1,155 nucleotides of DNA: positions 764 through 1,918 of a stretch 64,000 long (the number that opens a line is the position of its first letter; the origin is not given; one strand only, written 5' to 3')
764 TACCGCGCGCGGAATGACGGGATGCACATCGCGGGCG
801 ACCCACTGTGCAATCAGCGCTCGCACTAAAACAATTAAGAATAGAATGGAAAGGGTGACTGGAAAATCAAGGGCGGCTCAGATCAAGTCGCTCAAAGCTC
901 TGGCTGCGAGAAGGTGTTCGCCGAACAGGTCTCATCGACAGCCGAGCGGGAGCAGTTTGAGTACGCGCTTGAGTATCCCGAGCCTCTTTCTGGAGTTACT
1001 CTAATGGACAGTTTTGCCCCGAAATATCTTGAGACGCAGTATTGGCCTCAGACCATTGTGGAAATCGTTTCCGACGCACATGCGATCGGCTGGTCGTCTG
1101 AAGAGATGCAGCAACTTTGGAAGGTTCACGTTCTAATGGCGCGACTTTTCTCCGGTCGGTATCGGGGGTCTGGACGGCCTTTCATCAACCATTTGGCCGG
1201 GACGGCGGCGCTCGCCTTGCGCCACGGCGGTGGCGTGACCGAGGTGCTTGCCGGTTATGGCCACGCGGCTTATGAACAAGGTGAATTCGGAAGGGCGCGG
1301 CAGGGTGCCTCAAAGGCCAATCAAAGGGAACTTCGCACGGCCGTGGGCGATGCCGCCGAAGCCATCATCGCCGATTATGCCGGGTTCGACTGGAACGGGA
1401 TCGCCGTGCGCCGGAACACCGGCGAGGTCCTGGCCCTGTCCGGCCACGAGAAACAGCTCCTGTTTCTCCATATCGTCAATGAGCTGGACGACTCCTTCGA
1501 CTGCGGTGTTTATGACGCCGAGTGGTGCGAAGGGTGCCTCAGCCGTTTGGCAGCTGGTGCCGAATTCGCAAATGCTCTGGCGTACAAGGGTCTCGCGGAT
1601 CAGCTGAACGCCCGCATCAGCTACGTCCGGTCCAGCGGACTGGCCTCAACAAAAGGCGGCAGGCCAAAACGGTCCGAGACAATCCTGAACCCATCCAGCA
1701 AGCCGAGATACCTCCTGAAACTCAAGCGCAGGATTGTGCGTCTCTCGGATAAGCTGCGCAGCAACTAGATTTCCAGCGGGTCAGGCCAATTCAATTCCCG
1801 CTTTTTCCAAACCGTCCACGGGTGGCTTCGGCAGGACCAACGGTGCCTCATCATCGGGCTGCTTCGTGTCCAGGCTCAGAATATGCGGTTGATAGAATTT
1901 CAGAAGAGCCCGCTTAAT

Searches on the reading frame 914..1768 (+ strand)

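Call 47: search_protein_families(library=pfam, proteins=[window:914-1768:+], max_evalue=0.001)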
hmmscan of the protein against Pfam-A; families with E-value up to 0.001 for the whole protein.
window:914-1768:+ (284 aa): 1 family
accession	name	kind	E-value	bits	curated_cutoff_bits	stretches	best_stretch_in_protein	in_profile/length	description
PF20680.3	DUF6817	-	0.00016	22.2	25.2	1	86-158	13-83/85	Domain of unknown function (DUF6817)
